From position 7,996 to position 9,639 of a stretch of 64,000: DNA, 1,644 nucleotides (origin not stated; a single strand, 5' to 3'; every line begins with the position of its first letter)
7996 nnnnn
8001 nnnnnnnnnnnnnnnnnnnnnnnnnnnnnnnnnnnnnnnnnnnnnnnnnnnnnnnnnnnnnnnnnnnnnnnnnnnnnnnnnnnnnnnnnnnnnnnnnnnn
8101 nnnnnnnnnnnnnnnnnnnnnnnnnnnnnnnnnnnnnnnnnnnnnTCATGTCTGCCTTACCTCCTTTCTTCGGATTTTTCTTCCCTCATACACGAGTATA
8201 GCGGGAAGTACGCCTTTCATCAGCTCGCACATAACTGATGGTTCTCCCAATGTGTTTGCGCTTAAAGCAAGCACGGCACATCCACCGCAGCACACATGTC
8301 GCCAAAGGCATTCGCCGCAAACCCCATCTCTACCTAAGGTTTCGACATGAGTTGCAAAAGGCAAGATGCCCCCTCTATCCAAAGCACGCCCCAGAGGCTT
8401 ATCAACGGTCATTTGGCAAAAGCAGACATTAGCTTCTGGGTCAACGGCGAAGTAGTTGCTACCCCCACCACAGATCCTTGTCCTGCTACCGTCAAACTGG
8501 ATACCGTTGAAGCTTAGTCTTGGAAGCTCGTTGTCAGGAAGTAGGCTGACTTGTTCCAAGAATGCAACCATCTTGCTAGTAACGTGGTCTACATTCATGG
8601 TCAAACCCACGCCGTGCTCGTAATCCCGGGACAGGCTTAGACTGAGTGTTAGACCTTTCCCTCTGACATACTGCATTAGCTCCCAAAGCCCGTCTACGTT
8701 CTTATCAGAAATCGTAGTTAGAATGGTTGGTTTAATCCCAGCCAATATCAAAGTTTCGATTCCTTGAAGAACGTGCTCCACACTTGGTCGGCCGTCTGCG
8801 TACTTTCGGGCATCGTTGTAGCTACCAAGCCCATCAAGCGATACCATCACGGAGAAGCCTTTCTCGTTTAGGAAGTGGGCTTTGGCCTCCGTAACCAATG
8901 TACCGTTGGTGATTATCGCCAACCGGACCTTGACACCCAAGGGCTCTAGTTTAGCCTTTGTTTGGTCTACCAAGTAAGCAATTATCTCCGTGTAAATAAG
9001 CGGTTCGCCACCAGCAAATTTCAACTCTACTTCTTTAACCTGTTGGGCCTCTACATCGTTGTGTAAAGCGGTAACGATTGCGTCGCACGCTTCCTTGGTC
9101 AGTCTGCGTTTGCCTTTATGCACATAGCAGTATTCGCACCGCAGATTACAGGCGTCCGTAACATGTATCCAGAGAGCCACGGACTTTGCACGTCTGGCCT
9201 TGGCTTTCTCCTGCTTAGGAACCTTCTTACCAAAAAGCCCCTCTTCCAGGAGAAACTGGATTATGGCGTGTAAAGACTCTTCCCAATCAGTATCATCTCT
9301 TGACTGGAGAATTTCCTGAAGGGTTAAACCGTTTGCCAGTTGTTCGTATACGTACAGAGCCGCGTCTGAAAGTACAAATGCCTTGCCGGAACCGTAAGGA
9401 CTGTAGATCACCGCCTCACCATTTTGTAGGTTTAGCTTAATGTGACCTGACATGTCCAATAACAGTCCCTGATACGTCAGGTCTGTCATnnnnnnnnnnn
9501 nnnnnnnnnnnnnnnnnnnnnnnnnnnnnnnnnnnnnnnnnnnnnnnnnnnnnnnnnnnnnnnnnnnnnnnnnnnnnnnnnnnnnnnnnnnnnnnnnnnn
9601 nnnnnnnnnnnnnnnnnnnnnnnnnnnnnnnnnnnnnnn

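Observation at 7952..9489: Translationally coupled radical-SAM/SPASM maturase (with RRE) + 16-Cys precursor peptide: a RiPP-like pair next to tRNA-Pro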

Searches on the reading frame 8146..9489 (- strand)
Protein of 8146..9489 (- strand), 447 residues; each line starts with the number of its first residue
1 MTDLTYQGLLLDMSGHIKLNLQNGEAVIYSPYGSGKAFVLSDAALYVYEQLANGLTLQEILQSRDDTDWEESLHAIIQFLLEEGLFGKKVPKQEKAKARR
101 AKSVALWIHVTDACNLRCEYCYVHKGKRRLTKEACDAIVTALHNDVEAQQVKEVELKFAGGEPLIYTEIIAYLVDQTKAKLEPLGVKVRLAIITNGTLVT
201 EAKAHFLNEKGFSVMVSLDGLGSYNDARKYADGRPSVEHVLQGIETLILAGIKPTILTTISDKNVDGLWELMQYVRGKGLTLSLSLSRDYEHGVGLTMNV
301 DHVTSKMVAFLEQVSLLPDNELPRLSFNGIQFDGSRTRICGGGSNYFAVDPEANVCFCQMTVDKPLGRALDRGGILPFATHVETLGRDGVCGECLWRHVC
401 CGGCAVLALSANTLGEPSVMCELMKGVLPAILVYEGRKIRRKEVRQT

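Call 4: search_protein_families(library=pfam, proteins=[window:8146-9489:-], max_evalue=1)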
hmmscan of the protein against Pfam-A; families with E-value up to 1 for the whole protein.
window:8146-9489:- (447 aa): 2 families
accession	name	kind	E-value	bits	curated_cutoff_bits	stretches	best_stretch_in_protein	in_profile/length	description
PF04055.27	Radical_SAM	-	1e-17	65.3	29.5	1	109-273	2-164/166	Radical SAM superfamily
PF13353.11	Fer4_12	-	3e-07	31.2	22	1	111-209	12-108/137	4Fe-4S single cluster domain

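Call 5: search_protein_families(library=ncbifam, proteins=[window:8146-9489:-], max_evalue=1)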
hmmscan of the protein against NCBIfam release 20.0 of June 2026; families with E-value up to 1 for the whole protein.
window:8146-9489:- (447 aa): 88 families (the best 25 are shown)
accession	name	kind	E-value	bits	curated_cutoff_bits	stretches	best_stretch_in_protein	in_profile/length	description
NF047865.1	rSAM_PapB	equivalog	9.7e-36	123.6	340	1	105-409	4-321/330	PapB family radical SAM/SPASM ranthipeptide maturase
TIGR04064.1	rSAM_nif11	equivalog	8.8e-30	103.8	518.7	2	87-249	64-226/459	nif11-like peptide radical SAM maturase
NF038107.1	rSAM_NF038107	equivalog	1.6e-29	103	600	1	102-429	83-424/444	Cys-every-fifth radical SAM/SPASM peptide maturase CefB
NF041298.1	rSAM_mat_DynA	equivalog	4.7e-27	94.9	450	2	108-282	5-181/356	dynobactin maturation radical SAM/SPASM protein DynA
TIGR03974.1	rSAM_six_Cys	equivalog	7.2e-26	91.1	425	2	58-248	48-245/451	thioether cross-link-forming SCIFF peptide maturase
TIGR04347.1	pseudo_SAM_Halo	equivalog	5.1e-24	85.3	525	1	96-282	31-206/390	TIGR04347 family pseudo-SAM/SPASM protein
TIGR04068.1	rSAM_ocin_clost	equivalog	2e-23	83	500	1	79-246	58-231/462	Cys-rich peptide radical SAM maturase CcpM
NF041718.1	rSAM_phane_AMC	equivalog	8.8e-23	80.9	425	1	106-281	8-181/362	cyclophane-forming radical SAM peptide maturase AmcB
TIGR03942.1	sulfatase_rSAM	equivalog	1.3e-22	80.4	349.45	1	111-276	8-177/363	anaerobic sulfatase maturase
TIGR03906.1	quino_hemo_SAM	equivalog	7.9e-22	77.5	453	1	38-247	23-241/467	quinohemoprotein amine dehydrogenase maturation protein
TIGR04280.1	geopep_mat_rSAM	hypoth_equivalog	1.4e-21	77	400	1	97-247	77-230/428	geopeptide radical SAM maturase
NF041707.1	rSAM_YhhB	equivalog_domain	1.5e-21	76.7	445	1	107-249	5-154/369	cyclophane-forming radical SAM/SPASM peptide maturase YhhB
TIGR04463.1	rSAM_vs_C_rich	equivalog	4.8e-21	75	525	1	19-283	5-264/438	TIGR04463 family radical SAM/SPASM RiPP maturase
NF040492.1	not_ScfB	exception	3.5e-20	72.3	855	1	62-406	51-417/450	ScfB-related radical SAM/SPASM orphan maturase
TIGR04261.1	rSAM_GlyRichRpt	subfamily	1.2e-19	70.6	310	1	109-313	2-212/363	cyclophane-forming radical SAM/SPASM peptide maturase GrrM/OscB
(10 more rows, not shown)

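Call 7: find_homologous_proteins(query=window:8146-9489:-)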
Query window:8146-9489:- (447 aa): 169 proteins with E <= 0.001 among 8000 candidates; the best 120 are listed.
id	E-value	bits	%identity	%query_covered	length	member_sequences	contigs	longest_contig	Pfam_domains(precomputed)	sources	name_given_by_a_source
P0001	0.0e+0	1016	100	100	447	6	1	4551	PF04055.28,PF13353.12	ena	-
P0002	1.1e-274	929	91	100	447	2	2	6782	PF04055.28,PF13353.12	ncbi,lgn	-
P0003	1.7e-273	925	91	100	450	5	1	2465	PF04055.28,PF13353.12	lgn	-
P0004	6.4e-228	775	76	100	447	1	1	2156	PF04055.28,PF13353.12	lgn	-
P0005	2.4e-206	704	68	100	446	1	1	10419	PF04055.28,PF13353.12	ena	-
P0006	9.1e-204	695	70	100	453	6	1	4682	PF04055.28,PF13353.12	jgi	-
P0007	5.8e-199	680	65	100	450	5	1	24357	PF04055.28,PF13353.12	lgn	-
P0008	7.0e-192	656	64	98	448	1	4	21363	PF04055.28,PF13353.12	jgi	jgi:uncharacterized protein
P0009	8.2e-191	653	66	96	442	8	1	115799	PF04055.28,PF13353.12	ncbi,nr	ncbi:MAG: Radical SAM domain-containing protein [candidate division WWE3 bacterium GW2011_GWA1_42_12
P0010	2.6e-147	509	54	97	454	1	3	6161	PF04055.28,PF13353.12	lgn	-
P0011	4.1e-145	502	54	96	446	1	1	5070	PF04055.28,PF13353.12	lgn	-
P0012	2.3e-137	477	51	96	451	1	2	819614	PF04055.28,PF13353.12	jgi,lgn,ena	jgi:uncharacterized protein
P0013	3.1e-103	364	43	94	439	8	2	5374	PF04055.28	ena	-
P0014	9.6e-97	343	43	94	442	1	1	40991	PF04055.28,PF13353.12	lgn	-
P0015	6.7e-93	330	39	94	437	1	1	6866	PF04055.28,PF13353.12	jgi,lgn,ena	-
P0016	5.3e-90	321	38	96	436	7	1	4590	PF04055.28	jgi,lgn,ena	-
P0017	1.6e-85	306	38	93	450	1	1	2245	PF04055.28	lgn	-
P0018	1.3e-82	296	37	96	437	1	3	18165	PF04055.28,PF13353.12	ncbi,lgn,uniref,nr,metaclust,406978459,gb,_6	ncbi:MAG: hypothetical protein ACD_22C00025G0007 [uncultured bacterium]|uniref:Radical SAM core doma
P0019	1.5e-49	187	30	94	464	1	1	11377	PF04055.28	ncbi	-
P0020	6.0e-46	175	31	93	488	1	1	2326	PF04055.28,PF13353.12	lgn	-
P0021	4.7e-43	166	30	91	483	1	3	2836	PF13186.12,PF04055.28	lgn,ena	-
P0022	9.8e-42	161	28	98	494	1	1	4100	PF04055.28,PF13353.12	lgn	-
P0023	1.8e-39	154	30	74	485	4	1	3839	PF04055.28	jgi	jgi:uncharacterized protein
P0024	4.2e-39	153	27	93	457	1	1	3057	PF04055.28,PF13353.12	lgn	-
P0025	6.1e-33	132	30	76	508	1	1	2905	PF04055.28,PF13353.12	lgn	-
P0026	1.1e-31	128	26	95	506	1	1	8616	PF04055.28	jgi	jgi:uncharacterized protein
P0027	4.8e-31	126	28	83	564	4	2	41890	PF04055.28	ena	-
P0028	1.3e-22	98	28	67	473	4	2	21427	PF04055.28,PF13353.12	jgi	jgi:uncharacterized protein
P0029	9.2e-22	96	30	79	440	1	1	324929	PF04055.28,PF13353.12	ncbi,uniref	ncbi:radical SAM protein [Actinosynnema sp. NPDC053489]|uniref:radical SAM protein n=1 Tax=Actinosyn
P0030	1.5e-20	92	30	57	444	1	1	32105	PF04055.28,PF13353.12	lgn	-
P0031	5.4e-20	90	28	79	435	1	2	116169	PF04055.28,PF13353.12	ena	-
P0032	5.1e-19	87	24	75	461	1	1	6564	PF04055.28,PF13353.12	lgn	-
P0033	1.2e-18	85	25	90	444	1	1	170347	PF13186.12,PF04055.28,PF13353.12,PF05402.19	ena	-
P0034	3.3e-18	84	26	79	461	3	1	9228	PF04055.28,PF13353.12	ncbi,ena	-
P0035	9.1e-18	82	28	72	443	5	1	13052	PF04055.28,PF13353.12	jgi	jgi:uncharacterized protein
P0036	2.1e-17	81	26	67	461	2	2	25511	PF04055.28,PF13353.12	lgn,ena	-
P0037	2.8e-17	81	32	39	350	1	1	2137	PF04055.28,PF13353.12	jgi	jgi:uncharacterized protein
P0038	3.4e-17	81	26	73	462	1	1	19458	PF04055.28,PF13353.12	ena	-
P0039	3.8e-17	80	28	67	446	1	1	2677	PF13186.12,PF04055.28,PF13353.12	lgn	-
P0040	4.0e-17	80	27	72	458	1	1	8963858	PF04055.28,PF13353.12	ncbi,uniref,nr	ncbi:Radical SAM protein [Kitasatospora sp. MMS16-BH015]|uniref:radical SAM/SPASM domain-containing 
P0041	4.2e-17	80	28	74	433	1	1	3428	PF04055.28,PF13353.12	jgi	jgi:uncharacterized protein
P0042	1.0e-16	79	28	72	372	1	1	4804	PF13186.12,PF04055.28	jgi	jgi:AdoMet-dependent heme synthase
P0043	1.6e-16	78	26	76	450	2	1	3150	PF04055.28,PF13353.12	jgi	jgi:uncharacterized protein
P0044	1.9e-16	78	27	67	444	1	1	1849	PF04055.28,PF13353.12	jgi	jgi:uncharacterized protein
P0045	3.0e-16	77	26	76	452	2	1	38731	PF04055.28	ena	-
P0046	8.5e-16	76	26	67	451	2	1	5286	PF04055.28,PF13353.12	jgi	-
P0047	1.0e-15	76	27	63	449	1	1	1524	PF04055.28,PF13353.12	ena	-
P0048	1.1e-15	76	26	76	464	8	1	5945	PF04055.28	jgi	jgi:uncharacterized protein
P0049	1.8e-15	75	27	73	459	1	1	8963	PF04055.28,PF13353.12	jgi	jgi:uncharacterized protein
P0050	3.6e-15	74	27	67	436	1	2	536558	PF04055.28,PF13353.12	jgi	jgi:uncharacterized protein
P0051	5.7e-15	73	26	67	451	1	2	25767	PF04055.28,PF13353.12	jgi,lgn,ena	jgi:uncharacterized protein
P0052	8.2e-15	73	28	67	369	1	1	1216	PF04055.28,PF13353.12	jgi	jgi:uncharacterized protein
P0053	2.4e-14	71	26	67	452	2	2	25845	PF04055.28,PF13353.12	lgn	-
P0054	2.7e-14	71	33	36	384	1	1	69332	PF04055.28,PF13353.12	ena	-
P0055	2.8e-14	71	29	66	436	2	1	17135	PF04055.28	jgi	jgi:uncharacterized protein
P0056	3.1e-14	71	28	72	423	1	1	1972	PF04055.28,PF13353.12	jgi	jgi:uncharacterized protein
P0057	6.8e-14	70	30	43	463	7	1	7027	PF04055.28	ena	-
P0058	2.8e-13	68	31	35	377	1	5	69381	PF04055.28,PF13353.12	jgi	jgi:uncharacterized protein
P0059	3.0e-13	68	27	72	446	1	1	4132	PF04055.28,PF13353.12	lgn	-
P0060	4.7e-13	67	21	87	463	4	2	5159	PF13186.12,PF04055.28,PF13353.12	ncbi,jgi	-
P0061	5.2e-13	67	33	36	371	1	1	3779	PF04055.28,PF13353.12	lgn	-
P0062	6.5e-13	66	27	66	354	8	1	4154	PF13186.12,PF04055.28,PF13353.12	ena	-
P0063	7.8e-13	66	33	44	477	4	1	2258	PF04055.28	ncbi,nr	ncbi:MAG TPA: radical SAM protein [Elusimicrobiales bacterium]|nr:radical SAM protein [Elusimicrobia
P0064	8.4e-13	66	27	66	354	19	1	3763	PF13186.12,PF04055.28,PF13353.12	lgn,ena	-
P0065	1.0e-12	66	26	66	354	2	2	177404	PF13186.12,PF04055.28,PF13353.12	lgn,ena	-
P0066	1.1e-12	66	28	67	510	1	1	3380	PF04055.28,PF13353.12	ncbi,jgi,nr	ncbi:MAG: radical SAM protein [Bdellovibrionales bacterium]|jgi:uncharacterized protein|nr:radical S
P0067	4.3e-12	64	31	41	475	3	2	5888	PF04055.28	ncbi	-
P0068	5.0e-12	64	27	48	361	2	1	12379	PF13186.12,PF04055.28,PF13353.12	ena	-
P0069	5.6e-12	63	32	40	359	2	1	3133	PF04055.28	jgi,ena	-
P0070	9.7e-12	63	26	66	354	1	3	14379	PF13186.12,PF04055.28,PF13353.12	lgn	-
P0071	1.1e-11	62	26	61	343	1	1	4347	PF04055.28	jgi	jgi:uncharacterized protein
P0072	1.4e-11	62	26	66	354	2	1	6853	PF13186.12,PF04055.28,PF13353.12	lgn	-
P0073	1.6e-11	62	26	66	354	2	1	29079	PF13186.12,PF04055.28,PF13353.12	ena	-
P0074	1.7e-11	62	25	72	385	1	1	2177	PF04055.28,PF13353.12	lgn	-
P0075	1.9e-11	62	26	66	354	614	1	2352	PF13186.12,PF04055.28,PF13353.12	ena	-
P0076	2.2e-11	61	29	37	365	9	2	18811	PF04055.28,PF13353.12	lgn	-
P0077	2.3e-11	61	26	66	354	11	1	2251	PF13186.12,PF04055.28,PF13353.12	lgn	-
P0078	3.5e-11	61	24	71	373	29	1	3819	PF04055.28,PF13353.12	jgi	jgi:SynChlorMet cassette radical SAM/SPASM protein ScmF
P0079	4.6e-11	60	26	66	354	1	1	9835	PF13186.12,PF04055.28,PF13353.12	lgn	-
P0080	4.8e-11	60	26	66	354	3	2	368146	PF13186.12,PF04055.28,PF13353.12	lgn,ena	-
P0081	5.0e-11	60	30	40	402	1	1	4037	PF13186.12,PF04055.28,PF02810.22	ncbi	ncbi:MAG: anaerobic sulfatase maturase [Candidatus Thorarchaeota archaeon]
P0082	5.5e-11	60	29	58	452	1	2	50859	PF04055.28,PF13353.12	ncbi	-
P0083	8.0e-11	60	33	36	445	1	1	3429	PF13186.12,PF04055.28,PF05402.19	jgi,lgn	-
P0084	8.2e-11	60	26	66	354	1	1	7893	PF13186.12,PF04055.28,PF13353.12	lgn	-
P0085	1.4e-10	59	25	74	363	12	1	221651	PF04055.28,PF13353.12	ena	-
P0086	1.5e-10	59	24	75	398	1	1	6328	PF04055.28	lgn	-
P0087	1.5e-10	59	25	66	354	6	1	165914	PF13186.12,PF04055.28,PF13353.12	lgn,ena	-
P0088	2.2e-10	58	31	37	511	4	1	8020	PF04055.28,PF13353.12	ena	-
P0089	2.3e-10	58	30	40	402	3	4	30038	PF13186.12,PF04055.28,PF02810.22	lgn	-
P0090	2.3e-10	58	26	66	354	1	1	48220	PF13186.12,PF04055.28,PF13353.12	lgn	-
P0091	2.4e-10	58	26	67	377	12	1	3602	PF13186.12,PF04055.28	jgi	jgi:mycofactocin biosynthetic radical S-adenosylmethionine protein MftC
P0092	2.6e-10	58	31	39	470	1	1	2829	PF04055.28,PF13353.12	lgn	-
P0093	3.1e-10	58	25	68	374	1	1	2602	PF13186.12,PF04055.28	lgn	-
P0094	5.2e-10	57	30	56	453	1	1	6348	PF04055.28,PF13353.12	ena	-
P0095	6.2e-10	57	32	37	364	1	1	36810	PF13186.12,PF04055.28,PF13353.12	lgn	-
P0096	9.2e-10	56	25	74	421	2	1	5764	PF04055.28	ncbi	-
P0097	9.7e-10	56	31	41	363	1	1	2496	PF13186.12,PF04055.28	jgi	jgi:radical SAM protein with 4Fe4S-binding SPASM domain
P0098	9.8e-10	56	29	47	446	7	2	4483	PF13186.12,PF04055.28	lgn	-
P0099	1.5e-9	55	35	34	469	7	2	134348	PF04055.28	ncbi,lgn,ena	-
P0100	2.4e-9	55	29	40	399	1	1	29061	PF04055.28,PF13353.12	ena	-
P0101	3.1e-9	54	24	75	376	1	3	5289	PF04055.28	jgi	jgi:radical SAM protein with 4Fe4S-binding SPASM domain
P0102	5.2e-9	54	32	39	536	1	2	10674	PF04055.28,PF13353.12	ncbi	ncbi:MAG: radical SAM protein [Paraclostridium sp.]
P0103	5.4e-9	54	31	40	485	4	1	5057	PF04055.28,PF13353.12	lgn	-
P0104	6.2e-9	53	27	51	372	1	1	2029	PF04055.28,PF13353.12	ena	-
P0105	6.9e-9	53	33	30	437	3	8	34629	PF13186.12,PF04055.28,PF13353.12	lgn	-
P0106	7.6e-9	53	28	67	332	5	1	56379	PF13186.12,PF04055.28,PF13353.12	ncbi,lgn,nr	ncbi:MAG: radical SAM protein [Candidatus Omnitrophota bacterium]|nr:radical SAM protein [Candidatus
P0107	8.8e-9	53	33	32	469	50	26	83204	PF04055.28,PF13353.12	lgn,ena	-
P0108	1.1e-8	53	28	74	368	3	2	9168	PF04055.28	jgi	-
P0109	3.1e-8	51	29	34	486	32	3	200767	PF04055.28,PF13353.12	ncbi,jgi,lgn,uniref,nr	ncbi:MAG: hypothetical protein C6W54_03380 [Bacillaceae bacterium]|uniref:radical SAM protein n=1 Ta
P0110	3.9e-8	51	30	39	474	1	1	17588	PF04055.28,PF13353.12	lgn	-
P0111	4.2e-8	51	31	38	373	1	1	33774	PF13186.12,PF04055.28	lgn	-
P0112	5.2e-8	50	28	68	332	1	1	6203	PF04055.28,PF13353.12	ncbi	-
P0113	6.2e-8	50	28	57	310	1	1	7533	PF04055.28,PF13353.12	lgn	-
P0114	6.8e-8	50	29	38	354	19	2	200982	PF13186.12,PF04055.28,PF13353.12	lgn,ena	-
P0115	7.0e-8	50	30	40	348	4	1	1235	PF04055.28,PF06463.19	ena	-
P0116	9.9e-8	49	34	35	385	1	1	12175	PF04055.28,PF13353.12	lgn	-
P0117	9.9e-8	49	27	67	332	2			PF13186.12,PF04055.28,PF13353.12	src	-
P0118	1.6e-7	49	32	31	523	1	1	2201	PF04055.28,PF13353.12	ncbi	-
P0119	1.6e-7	49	27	41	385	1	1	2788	PF04055.28,PF13353.12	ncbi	-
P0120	2.1e-7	48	28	34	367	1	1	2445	PF13186.12,PF04055.28,PF13353.12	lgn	-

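Call 10: find_encoding_contigs(protein=P0009, flank=5000, max_places=2)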
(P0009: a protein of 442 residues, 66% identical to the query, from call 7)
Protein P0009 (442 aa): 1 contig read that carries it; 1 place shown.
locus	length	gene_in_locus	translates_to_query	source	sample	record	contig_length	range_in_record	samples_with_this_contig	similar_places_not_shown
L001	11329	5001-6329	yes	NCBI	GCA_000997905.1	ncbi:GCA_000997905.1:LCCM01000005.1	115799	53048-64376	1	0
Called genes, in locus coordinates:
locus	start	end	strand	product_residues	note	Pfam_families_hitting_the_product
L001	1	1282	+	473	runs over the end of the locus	PF00496:SBP_bac_5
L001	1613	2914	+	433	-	PF04055:Radical_SAM, PF13186:SPASM (faint)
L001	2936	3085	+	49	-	-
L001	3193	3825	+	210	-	PF13485:Peptidase_MA_2 (faint)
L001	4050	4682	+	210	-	-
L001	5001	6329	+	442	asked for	PF04055:Radical_SAM, PF13353:Fer4_12 (weak)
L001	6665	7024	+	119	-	-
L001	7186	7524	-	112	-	PF01863:YgjP-like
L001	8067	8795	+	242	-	PF06037:DUF922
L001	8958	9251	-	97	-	-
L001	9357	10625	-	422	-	PF00270:DEAD, PF04851:ResIII, PF00271:Helicase_C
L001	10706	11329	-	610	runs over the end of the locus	PF00009:GTP_EFTU, PF01926:MMR_HSR1 (weak), PF03144:GTP_EFTU_D2, PF22042:EF-G_D2, PF00679:EFG_C, PF21018:BipA_C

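Call 11: find_encoding_contigs(protein=P0012, flank=5000, max_places=2)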
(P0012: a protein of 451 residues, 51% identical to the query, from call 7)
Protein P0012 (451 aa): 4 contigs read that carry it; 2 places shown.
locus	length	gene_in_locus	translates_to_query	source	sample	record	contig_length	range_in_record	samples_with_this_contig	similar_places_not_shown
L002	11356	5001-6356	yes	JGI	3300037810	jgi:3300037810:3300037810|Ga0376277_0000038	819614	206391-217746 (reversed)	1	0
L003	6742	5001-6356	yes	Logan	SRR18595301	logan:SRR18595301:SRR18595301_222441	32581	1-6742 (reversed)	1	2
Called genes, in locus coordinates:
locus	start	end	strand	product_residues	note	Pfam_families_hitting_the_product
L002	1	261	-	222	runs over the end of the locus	-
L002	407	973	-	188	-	PF03575:Peptidase_S51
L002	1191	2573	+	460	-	PF01336:tRNA_anti-codon, PF00152:tRNA-synt_2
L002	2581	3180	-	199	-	PF01966:HD, PF21447:Ppx-GppA_III (weak)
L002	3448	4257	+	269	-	-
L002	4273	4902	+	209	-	-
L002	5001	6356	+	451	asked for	PF04055:Radical_SAM, PF13353:Fer4_12 (weak)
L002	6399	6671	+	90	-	-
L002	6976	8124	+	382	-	-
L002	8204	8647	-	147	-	-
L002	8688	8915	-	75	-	-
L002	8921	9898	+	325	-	PF01946:Thi4 (faint), PF00890:FAD_binding_2 (weak), PF01134:GIDA (faint), PF01266:DAO (faint), PF03486:HI0933_like (faint), PF07992:Pyr_redox_2, PF13738:Pyr_redox_3, PF00070:Pyr_redox, +1 more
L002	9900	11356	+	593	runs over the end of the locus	PF08439:Peptidase_M3_N, PF01432:Peptidase_M3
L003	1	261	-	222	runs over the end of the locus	-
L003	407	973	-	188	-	PF03575:Peptidase_S51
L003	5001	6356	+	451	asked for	PF04055:Radical_SAM, PF13353:Fer4_12 (weak)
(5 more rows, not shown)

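Call 12: find_encoding_contigs(protein=P0018, flank=5000, max_places=2)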
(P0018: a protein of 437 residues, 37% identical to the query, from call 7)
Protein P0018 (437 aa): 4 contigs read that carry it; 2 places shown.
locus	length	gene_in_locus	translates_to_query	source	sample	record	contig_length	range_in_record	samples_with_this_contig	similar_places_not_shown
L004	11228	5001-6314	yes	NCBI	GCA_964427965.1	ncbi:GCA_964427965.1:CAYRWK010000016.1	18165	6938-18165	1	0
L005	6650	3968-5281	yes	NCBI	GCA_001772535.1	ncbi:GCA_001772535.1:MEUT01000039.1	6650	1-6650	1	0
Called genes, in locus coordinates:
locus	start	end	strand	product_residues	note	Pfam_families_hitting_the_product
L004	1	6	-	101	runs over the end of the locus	PF02686:GatC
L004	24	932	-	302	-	PF01435:Peptidase_M48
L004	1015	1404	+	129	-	-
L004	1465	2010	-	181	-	PF04011:LemA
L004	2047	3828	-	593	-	PF14716:HHH_8, PF14520:HHH_5 (faint), PF14791:DNA_pol_B_thumb, PF02811:PHP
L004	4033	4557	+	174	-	PF01476:LysM (weak)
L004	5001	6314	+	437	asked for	PF13353:Fer4_12 (weak), PF04055:Radical_SAM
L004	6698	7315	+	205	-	-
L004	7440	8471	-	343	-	PF03816:LytR_cpsA_psr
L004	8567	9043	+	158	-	PF20603:Bact_hydrolase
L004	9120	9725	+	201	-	PF08241:Methyltransf_11, PF13489:Methyltransf_23 (weak)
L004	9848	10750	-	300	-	PF13620:CarboxypepD_reg (faint)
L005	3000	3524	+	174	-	PF01476:LysM (weak)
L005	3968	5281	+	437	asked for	PF13353:Fer4_12 (weak), PF04055:Radical_SAM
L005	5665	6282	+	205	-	-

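Call 17: find_encoding_contigs(protein=P0014, flank=5000, max_places=2)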
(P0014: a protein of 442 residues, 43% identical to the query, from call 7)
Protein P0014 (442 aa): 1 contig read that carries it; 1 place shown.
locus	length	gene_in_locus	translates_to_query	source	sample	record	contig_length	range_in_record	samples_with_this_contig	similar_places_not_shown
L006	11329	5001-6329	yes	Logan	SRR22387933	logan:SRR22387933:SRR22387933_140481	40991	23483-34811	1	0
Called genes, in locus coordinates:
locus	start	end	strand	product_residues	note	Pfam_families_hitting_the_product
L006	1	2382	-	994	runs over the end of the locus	PF02463:SMC_N (faint), PF13191:AAA_16 (faint), PF13304:AAA_21 (faint), PF13481:AAA_25 (faint), PF13555:AAA_29 (faint), PF17760:UvrA_inter, PF17755:UvrA_DNA-bind, PF00005:ABC_tran (weak), +1 more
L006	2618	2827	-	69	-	-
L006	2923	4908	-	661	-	PF00270:DEAD (faint), PF04851:ResIII, PF17757:UvrB_inter, PF27431:UvrB_3rd, PF00271:Helicase_C, PF12344:UvrB, PF02151:UVR (faint)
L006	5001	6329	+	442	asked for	PF13353:Fer4_12 (weak), PF04055:Radical_SAM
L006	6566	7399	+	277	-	-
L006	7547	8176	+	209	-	PF01726:LexA_DNA_bind, PF00717:Peptidase_S24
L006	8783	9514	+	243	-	PF00300:His_Phos_1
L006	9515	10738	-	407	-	PF03952:Enolase_N, PF00113:Enolase_C, PF13378:MR_MLE_C (weak)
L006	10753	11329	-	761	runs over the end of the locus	PF01326:PPDK_N, PF00391:PEP-utilizers, PF02896:PEP-utilizers_C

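Call 18: find_encoding_contigs(protein=P0007, flank=5000, max_places=2)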
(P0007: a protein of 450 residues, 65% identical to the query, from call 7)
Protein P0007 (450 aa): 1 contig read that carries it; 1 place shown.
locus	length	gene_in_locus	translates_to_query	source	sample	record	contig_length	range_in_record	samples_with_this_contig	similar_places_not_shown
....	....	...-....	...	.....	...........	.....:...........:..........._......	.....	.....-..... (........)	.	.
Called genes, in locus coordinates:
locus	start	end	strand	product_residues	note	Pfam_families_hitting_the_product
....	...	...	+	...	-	-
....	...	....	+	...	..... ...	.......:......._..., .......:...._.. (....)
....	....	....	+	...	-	-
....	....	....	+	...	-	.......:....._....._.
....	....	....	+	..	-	-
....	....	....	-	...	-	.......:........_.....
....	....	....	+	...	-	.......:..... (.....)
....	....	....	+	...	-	-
